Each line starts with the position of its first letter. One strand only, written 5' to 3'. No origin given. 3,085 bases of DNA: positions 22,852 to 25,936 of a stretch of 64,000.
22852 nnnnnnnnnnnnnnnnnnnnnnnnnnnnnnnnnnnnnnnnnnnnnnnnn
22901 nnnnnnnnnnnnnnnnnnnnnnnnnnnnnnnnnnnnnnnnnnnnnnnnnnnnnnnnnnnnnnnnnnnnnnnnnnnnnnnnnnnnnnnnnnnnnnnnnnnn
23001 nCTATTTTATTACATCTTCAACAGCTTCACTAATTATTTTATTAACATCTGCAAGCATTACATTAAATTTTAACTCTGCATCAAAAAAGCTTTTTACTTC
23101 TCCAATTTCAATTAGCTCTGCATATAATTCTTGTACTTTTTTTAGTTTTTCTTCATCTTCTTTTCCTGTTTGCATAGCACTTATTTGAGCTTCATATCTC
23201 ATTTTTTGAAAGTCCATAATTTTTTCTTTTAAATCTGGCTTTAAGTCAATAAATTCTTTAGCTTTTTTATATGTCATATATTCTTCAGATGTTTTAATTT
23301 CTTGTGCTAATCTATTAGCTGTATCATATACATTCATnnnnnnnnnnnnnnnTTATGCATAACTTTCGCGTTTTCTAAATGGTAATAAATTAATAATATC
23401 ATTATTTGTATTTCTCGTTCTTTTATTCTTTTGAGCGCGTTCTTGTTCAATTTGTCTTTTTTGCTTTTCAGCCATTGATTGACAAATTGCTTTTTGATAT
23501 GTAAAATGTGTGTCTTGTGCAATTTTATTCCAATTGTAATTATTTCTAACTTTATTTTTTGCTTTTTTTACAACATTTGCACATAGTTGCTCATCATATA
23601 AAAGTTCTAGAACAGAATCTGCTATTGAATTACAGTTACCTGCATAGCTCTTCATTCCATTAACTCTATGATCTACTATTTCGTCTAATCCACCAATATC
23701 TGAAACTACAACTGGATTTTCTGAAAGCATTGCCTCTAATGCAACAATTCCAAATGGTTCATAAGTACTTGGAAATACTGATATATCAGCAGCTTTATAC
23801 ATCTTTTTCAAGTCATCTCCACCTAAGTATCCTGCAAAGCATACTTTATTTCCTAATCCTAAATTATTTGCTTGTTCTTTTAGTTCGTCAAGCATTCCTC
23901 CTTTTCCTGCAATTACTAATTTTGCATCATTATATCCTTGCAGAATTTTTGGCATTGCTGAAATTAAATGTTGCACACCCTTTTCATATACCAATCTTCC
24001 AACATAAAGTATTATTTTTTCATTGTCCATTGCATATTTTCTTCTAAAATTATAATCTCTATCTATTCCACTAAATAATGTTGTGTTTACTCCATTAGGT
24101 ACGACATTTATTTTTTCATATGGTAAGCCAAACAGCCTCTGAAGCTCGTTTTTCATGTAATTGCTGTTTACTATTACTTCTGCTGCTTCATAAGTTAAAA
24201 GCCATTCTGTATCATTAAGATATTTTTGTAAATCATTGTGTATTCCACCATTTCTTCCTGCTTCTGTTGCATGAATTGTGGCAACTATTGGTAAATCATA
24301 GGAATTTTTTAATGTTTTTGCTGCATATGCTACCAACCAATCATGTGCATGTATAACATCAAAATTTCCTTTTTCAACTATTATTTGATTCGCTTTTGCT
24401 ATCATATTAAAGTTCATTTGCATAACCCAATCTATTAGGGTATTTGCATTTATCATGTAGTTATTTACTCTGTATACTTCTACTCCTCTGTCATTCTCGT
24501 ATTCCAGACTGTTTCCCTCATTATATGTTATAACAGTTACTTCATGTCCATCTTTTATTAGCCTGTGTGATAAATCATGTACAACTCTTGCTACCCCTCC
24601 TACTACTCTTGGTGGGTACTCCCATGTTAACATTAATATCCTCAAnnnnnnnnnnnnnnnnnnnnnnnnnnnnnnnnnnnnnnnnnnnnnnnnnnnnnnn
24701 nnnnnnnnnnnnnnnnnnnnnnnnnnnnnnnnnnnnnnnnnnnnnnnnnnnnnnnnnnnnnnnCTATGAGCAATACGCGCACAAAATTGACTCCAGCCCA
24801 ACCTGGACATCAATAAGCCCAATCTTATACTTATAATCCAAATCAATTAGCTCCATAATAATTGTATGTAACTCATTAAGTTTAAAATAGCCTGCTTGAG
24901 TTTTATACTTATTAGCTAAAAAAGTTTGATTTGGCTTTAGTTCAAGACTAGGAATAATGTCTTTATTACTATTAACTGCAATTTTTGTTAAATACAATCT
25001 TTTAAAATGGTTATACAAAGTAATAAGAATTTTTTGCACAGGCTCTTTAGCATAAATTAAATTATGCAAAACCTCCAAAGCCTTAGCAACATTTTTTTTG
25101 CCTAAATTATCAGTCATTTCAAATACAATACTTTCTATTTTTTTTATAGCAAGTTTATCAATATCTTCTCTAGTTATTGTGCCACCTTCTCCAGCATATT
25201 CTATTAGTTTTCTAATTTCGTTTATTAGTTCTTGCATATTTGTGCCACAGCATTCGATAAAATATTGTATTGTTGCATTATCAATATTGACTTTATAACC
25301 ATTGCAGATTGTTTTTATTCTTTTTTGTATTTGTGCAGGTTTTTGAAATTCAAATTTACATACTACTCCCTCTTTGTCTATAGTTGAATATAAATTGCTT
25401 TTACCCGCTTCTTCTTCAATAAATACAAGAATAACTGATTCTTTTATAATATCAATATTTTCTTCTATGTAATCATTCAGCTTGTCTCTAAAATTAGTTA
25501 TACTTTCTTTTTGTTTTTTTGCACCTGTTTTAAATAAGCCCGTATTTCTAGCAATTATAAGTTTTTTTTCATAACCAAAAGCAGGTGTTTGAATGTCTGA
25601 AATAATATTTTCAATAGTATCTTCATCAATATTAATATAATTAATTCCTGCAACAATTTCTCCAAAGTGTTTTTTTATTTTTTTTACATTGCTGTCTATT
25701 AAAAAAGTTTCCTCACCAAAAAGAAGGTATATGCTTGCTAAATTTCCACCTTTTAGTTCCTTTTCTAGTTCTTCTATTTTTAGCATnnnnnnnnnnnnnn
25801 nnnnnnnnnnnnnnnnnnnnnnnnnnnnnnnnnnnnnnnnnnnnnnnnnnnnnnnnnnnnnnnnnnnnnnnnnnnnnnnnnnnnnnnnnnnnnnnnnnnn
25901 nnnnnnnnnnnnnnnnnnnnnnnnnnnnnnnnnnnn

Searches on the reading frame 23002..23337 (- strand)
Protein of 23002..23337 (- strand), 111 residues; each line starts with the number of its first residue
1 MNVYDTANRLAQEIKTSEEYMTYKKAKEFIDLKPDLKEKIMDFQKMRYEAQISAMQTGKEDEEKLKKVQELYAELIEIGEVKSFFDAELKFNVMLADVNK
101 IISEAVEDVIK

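Call 59: search_protein_families(library=pfam, proteins=[window:23002-23337:-], max_evalue=0.00001)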
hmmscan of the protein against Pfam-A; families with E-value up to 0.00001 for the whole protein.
window:23002-23337:- (111 aa): 1 family
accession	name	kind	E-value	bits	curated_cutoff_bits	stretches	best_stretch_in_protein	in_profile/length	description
PF06133.16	Com_YlbF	-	2.4e-24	86.3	23.9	1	3-107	1-105/105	Control of competence regulator ComK, YlbF/YmcA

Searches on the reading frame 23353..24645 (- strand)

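Call 59: search_protein_families(library=pfam, proteins=[window:23353-24645:-], max_evalue=0.00001)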
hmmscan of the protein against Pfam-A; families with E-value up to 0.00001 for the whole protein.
window:23353-24645:- (430 aa): 6 families
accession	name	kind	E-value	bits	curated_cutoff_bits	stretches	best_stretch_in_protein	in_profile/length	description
PF00534.26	Glycos_transf_1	-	3e-47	160.8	26.4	1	201-364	6-171/172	Glycosyl transferases group 1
PF13692.12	Glyco_trans_1_4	-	1.6e-37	129.3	27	1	210-351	2-142/142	Glycosyl transferases group 1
PF13439.12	Glyco_transf_4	-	5.4e-35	121.4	28.5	1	15-189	1-169/170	Glycosyltransferase Family 4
PF13579.12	Glyco_trans_4_4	-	7.4e-21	75.6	29.7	1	16-185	1-158/158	Glycosyl transferase 4-like domain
PF08323.17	Glyco_transf_5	-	8e-21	75.3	22.7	1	2-170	1-226/239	Starch synthase catalytic domain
PF20706.3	GT4-conflict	-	7.9e-12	45.3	26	1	16-331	12-327/385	Family 4 Glycosyltransferase in conflict systems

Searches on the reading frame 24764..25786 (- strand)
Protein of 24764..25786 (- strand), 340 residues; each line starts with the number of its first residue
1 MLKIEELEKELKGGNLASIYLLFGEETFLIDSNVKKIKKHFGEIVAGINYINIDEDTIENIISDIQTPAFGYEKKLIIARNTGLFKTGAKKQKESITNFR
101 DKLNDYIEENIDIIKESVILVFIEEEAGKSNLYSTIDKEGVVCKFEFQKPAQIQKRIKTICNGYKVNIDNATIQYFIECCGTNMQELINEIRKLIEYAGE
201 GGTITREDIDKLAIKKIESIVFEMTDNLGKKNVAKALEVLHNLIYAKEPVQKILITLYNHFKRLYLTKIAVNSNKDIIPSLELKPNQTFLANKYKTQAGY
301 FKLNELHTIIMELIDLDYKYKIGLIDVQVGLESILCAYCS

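Call 59: search_protein_families(library=pfam, proteins=[window:24764-25786:-], max_evalue=0.00001)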
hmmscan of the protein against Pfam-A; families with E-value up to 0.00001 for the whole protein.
window:24764-25786:- (340 aa): 2 families
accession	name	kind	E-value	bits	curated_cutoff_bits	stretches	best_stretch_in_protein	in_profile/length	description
PF21694.2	DNA_pol3_delta_C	-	1.6e-18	67.3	27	1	219-336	2-119/121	DNA polymerase III delta subunit, C-terminal domain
PF06144.19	DNA_pol3_delta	-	4.9e-12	46.4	21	1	20-143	1-121/124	DNA polymerase III, delta subunit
